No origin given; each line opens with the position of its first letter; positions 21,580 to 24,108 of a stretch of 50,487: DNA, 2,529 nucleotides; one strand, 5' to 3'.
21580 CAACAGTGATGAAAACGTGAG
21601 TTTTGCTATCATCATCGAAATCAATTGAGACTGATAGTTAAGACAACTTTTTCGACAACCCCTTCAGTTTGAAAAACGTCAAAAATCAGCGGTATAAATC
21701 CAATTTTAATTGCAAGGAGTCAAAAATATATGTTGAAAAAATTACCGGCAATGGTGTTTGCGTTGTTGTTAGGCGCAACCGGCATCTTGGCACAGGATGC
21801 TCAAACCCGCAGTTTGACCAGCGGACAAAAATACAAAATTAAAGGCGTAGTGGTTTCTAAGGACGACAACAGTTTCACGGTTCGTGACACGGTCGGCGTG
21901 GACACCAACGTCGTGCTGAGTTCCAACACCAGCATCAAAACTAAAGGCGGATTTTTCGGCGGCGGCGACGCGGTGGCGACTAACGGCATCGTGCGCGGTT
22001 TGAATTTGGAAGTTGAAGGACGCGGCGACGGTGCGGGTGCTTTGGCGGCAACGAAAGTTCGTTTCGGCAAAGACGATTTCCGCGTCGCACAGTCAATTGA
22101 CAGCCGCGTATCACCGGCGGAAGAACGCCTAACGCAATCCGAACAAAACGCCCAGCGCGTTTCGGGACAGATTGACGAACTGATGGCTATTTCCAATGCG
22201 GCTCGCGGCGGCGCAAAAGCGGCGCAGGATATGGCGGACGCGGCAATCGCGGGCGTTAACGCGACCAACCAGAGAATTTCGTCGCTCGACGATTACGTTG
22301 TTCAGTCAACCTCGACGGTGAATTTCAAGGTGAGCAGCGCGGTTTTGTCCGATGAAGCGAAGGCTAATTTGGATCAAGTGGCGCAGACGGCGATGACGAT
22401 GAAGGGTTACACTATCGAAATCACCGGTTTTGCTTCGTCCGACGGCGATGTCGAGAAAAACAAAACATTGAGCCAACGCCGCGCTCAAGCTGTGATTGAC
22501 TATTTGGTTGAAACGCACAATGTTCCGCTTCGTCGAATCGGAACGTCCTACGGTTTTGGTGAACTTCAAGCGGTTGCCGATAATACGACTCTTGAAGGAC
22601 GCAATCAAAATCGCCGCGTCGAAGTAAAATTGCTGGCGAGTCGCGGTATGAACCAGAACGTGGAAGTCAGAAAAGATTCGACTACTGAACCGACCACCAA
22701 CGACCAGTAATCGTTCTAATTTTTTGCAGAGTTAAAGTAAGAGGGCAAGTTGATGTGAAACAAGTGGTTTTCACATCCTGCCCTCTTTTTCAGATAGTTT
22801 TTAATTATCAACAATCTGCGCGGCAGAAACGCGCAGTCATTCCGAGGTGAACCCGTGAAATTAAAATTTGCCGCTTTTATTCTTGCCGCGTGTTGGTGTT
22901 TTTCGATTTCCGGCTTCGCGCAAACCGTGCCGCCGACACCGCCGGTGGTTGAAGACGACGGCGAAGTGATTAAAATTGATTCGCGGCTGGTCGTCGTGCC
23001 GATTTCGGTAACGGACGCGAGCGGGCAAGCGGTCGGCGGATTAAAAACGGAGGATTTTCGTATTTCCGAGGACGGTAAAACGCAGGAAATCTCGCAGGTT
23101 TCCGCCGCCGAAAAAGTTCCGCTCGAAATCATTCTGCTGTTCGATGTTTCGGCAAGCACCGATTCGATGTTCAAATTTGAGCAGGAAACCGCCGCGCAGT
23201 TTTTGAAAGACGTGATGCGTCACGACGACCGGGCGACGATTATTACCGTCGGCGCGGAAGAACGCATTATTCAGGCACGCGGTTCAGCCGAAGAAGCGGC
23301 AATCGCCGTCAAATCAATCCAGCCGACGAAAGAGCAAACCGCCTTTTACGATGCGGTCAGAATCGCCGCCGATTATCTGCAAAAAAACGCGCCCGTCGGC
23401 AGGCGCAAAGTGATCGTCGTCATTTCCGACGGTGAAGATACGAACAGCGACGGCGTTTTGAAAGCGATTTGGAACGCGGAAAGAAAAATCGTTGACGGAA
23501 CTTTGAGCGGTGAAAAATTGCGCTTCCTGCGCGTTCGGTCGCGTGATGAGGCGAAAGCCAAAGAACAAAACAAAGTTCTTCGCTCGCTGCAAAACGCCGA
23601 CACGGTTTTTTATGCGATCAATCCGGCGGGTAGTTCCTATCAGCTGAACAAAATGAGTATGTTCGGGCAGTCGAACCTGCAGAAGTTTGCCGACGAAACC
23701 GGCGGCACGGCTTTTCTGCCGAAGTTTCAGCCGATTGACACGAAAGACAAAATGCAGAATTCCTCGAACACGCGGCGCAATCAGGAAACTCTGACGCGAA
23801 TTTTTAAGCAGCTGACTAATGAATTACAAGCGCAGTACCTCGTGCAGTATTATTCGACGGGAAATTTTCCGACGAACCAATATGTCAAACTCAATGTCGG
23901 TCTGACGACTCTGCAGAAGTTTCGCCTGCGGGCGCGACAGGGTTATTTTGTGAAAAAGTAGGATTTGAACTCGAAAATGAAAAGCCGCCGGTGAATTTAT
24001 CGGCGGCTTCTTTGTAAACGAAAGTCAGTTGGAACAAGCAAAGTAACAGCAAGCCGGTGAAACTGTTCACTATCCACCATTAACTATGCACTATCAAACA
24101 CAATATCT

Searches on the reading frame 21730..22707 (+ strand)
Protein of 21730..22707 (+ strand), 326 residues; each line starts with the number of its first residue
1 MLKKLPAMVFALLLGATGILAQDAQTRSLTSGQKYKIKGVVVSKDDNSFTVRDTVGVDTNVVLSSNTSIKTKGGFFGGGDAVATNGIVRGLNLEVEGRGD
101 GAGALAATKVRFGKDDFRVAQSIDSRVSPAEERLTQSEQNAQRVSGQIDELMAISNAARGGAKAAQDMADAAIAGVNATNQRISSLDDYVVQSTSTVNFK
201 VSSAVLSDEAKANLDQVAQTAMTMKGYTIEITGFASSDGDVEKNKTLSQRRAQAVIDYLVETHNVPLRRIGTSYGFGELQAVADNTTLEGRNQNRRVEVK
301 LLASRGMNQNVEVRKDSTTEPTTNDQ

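Call 28: search_protein_families(library=pfam, proteins=[window:21730-22707:+], max_evalue=0.00001)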
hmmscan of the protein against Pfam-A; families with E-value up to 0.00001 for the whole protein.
window:21730-22707:+ (326 aa): 1 family
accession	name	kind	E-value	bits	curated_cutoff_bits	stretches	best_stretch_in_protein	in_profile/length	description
PF00691.25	OmpA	-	1.1e-17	64.6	27.2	1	199-295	2-98/98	OmpA family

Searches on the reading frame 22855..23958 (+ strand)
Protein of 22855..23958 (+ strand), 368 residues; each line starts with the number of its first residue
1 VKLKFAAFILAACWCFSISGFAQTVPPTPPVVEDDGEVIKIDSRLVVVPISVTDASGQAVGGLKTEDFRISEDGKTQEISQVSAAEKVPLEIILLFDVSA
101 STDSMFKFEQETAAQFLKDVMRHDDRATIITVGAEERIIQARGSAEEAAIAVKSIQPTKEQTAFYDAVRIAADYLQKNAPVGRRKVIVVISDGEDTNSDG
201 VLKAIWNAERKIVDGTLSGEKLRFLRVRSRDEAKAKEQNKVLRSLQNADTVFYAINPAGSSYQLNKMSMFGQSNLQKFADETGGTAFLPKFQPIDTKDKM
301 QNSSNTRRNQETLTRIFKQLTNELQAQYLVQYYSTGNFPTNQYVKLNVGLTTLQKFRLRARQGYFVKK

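Call 28: search_protein_families(library=pfam, proteins=[window:22855-23958:+], max_evalue=0.00001)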
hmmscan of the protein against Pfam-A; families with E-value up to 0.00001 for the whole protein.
window:22855-23958:+ (368 aa): 1 family
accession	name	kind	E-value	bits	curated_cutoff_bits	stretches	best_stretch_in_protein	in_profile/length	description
PF13519.12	VWA_2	-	1.7e-08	35.5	27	1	92-194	1-107/107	von Willebrand factor type A domain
